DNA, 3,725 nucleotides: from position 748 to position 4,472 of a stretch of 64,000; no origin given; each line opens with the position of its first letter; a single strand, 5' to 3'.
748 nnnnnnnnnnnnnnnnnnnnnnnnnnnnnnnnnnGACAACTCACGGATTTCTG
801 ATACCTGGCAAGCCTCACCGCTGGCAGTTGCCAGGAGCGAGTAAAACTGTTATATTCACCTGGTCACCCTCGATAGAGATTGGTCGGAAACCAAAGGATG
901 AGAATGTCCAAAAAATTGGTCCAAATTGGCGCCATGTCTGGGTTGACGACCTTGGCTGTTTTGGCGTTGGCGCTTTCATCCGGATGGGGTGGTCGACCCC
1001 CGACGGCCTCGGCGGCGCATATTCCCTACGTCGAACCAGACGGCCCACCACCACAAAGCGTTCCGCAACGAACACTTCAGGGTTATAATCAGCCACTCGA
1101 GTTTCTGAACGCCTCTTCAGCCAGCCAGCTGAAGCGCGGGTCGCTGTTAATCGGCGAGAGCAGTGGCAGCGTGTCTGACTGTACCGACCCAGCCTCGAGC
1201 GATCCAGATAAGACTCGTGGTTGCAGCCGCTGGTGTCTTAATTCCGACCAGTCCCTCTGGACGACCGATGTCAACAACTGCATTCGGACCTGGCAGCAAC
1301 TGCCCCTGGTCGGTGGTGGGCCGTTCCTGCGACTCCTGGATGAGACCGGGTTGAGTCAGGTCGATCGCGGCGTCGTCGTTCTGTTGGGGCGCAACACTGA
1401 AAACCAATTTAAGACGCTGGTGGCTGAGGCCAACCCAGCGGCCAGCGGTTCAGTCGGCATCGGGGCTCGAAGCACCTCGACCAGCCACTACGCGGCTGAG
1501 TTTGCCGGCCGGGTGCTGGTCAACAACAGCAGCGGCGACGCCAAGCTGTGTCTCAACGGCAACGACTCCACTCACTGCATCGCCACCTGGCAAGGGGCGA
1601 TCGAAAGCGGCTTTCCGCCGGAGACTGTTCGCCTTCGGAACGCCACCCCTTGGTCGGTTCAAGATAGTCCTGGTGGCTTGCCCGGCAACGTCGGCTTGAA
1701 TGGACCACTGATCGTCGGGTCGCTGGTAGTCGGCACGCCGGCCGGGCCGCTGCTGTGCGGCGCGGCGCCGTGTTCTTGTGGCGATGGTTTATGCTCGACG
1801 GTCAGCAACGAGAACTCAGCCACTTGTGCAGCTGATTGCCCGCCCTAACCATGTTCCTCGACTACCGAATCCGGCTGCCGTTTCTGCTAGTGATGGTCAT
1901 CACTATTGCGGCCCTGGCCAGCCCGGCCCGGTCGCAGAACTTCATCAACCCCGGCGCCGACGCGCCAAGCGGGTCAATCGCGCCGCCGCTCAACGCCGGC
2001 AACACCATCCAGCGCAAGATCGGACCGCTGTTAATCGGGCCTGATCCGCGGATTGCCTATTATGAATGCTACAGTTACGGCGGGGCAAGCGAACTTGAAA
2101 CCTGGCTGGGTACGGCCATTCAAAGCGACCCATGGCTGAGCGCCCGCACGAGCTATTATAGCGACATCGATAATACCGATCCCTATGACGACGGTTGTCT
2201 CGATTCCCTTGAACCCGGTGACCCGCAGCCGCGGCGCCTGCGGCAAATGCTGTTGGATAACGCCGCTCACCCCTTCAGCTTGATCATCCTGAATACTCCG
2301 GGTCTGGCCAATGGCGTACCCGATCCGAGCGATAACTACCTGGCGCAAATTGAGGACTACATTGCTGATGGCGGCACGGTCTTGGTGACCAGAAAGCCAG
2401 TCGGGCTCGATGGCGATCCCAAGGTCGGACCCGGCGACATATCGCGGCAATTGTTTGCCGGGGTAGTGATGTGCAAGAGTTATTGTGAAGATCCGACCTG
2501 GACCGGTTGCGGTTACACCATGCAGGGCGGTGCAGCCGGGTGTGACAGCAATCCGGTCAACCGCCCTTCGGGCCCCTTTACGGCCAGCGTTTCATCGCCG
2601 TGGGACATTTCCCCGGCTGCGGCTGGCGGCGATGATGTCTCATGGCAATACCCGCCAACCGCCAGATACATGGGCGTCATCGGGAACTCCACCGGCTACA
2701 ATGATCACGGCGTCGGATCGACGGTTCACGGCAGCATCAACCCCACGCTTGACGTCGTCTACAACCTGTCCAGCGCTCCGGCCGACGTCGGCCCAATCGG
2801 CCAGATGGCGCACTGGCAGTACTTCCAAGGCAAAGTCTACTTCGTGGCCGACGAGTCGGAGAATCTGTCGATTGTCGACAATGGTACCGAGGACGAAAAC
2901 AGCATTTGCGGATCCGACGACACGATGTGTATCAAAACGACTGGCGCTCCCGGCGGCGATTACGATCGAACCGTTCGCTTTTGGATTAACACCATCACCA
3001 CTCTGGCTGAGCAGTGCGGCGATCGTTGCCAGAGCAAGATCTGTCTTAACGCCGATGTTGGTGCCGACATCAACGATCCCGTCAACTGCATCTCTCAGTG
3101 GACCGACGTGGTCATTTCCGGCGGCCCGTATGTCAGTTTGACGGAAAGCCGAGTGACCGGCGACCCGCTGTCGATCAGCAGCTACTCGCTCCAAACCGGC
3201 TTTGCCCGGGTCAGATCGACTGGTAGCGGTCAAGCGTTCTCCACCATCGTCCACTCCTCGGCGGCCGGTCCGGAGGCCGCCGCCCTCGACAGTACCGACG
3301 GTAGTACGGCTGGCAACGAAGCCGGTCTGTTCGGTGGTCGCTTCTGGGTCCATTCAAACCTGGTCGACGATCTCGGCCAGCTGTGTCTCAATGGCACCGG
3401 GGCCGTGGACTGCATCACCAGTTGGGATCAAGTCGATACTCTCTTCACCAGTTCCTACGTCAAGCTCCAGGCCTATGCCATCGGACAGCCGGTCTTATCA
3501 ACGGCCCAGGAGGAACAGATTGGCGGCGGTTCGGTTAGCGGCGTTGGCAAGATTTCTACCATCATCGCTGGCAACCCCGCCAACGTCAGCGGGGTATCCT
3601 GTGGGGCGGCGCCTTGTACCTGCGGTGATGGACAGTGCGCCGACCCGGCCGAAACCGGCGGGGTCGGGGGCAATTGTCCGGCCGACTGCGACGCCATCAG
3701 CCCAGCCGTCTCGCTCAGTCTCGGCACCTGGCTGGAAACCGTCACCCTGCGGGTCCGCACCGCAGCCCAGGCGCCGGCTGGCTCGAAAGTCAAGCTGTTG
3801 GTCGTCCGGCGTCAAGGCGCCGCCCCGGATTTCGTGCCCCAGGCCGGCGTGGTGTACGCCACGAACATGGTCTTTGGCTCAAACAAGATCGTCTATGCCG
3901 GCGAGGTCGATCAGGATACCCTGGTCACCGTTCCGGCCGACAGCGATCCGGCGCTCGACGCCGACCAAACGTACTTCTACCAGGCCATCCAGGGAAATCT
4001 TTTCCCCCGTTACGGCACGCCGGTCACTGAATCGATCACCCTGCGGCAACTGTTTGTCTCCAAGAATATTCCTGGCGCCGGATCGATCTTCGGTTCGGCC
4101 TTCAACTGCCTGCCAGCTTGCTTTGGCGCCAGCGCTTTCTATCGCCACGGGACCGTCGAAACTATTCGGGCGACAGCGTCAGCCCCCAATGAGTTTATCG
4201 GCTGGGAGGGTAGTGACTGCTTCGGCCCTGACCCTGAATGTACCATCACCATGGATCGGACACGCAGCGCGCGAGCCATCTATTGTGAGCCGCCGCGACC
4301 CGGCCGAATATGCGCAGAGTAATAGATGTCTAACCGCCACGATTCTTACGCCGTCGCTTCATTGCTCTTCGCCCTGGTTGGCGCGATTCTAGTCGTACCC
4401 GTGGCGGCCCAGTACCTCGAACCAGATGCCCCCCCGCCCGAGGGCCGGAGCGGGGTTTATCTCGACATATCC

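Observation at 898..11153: Paralogous cluster of secreted cysteine-module proteins plus a 1453-aa anchored giant, directly upstream of the type IV pilus promoter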

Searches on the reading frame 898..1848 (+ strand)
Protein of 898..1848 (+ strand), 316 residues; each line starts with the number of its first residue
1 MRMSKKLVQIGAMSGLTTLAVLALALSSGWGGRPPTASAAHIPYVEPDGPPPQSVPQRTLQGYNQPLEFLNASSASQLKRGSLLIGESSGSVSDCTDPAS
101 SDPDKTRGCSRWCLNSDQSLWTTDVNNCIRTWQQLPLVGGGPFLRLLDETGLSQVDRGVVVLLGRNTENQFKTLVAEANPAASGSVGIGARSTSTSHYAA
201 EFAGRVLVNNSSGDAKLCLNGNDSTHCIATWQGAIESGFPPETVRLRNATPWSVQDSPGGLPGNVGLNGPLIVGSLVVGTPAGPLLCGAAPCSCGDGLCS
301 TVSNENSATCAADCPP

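Call 8: search_protein_families(library=pfam, proteins=[window:898-1848:+], max_evalue=1)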
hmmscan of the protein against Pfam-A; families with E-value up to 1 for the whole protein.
window:898-1848:+ (316 aa): 0 families

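Call 9: search_protein_families(library=ncbifam, proteins=[window:898-1848:+], max_evalue=1)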
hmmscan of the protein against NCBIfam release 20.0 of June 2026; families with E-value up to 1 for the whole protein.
window:898-1848:+ (316 aa): 0 families

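Call 78: search_protein_families(library=phrogs, proteins=[window:898-1848:+], max_evalue=0.1)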
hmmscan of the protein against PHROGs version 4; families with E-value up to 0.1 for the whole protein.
window:898-1848:+ (316 aa): 0 families

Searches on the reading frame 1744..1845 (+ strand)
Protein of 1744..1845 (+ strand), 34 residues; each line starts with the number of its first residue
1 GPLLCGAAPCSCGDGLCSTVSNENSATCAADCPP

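Call 28: search_protein_families(library=pfam, proteins=[window:1744-1845:+], max_evalue=10)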
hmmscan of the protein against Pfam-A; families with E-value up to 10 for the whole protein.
seq(34 aa): 1 family
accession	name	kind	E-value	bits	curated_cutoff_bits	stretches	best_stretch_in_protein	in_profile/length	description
PF19052.5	BRINP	-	3.5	6.5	27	1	6-30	119-144/448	BMP/retinoic acid-inducible neural-specific protein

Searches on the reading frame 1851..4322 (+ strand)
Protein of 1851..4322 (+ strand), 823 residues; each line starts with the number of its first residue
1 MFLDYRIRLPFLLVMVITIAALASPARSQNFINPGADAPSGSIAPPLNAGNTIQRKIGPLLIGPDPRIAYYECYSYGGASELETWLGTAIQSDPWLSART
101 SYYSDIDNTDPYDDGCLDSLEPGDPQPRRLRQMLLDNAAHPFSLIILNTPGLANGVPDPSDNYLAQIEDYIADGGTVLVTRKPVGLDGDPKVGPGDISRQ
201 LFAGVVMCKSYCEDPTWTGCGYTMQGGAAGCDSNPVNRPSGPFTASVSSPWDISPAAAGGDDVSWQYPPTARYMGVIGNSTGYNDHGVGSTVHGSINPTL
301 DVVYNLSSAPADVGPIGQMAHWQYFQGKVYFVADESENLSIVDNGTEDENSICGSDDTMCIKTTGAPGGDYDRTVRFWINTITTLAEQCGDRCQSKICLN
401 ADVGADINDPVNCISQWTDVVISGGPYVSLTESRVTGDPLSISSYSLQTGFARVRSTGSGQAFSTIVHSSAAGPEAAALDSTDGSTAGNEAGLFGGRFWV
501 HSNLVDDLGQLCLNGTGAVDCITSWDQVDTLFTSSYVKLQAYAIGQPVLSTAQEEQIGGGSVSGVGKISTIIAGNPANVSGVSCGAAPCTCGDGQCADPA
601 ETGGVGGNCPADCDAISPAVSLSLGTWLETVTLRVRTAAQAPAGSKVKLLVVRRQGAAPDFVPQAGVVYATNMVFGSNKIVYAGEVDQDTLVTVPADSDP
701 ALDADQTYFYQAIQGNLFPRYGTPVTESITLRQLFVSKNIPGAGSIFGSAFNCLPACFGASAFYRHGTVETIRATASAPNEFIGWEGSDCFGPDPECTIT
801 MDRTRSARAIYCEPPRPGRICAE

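Call 8: search_protein_families(library=pfam, proteins=[window:1851-4322:+], max_evalue=1)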
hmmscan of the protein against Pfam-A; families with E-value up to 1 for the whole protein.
window:1851-4322:+ (823 aa): 2 families
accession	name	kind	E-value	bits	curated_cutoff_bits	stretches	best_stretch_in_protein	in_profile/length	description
PF18998.6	Flg_new_2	-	0.1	13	23.6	1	763-806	18-64/73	Divergent InlB B-repeat domain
PF09142.17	TruB_C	-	0.18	12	28.7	1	619-656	11-46/56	tRNA Pseudouridine synthase II, C terminal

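Call 9: search_protein_families(library=ncbifam, proteins=[window:1851-4322:+], max_evalue=1)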
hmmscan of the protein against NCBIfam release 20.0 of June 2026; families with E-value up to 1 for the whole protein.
window:1851-4322:+ (823 aa): 0 families

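Call 78: search_protein_families(library=phrogs, proteins=[window:1851-4322:+], max_evalue=0.1)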
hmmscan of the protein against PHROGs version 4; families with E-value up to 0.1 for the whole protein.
window:1851-4322:+ (823 aa): 0 families

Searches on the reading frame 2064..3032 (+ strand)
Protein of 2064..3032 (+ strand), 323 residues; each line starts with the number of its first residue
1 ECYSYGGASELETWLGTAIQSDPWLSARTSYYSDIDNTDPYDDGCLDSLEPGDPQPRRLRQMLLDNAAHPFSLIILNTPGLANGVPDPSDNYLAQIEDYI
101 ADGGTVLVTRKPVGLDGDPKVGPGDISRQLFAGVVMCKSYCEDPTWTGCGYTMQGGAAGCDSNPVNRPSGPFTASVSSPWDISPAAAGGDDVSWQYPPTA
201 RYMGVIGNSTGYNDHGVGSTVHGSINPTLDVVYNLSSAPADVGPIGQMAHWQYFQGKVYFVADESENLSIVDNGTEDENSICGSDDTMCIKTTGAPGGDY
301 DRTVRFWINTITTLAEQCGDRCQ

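Call 123: search_solved_structures(query=window:2064-3032:+, max_evalue=1)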
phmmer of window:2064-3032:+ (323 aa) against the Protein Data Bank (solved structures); distinct sequences matched with E-value up to 1: 0.

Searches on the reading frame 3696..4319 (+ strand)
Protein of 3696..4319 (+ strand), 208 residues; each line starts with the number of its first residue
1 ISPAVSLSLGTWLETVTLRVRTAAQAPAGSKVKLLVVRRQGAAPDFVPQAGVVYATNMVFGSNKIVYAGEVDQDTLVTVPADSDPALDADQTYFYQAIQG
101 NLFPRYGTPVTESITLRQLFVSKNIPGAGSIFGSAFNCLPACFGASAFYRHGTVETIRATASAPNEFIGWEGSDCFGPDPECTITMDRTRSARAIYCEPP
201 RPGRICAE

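Call 28: search_protein_families(library=pfam, proteins=[window:3696-4319:+], max_evalue=10)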
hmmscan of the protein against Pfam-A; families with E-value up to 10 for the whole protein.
window:3696-4319:+ (208 aa): 2 families
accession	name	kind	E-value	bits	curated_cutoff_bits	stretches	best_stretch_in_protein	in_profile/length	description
PF18998.6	Flg_new_2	-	0.015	15.7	23.6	1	148-192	18-65/73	Divergent InlB B-repeat domain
PF09142.17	TruB_C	-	0.034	14.3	28.7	1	4-41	11-46/56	tRNA Pseudouridine synthase II, C terminal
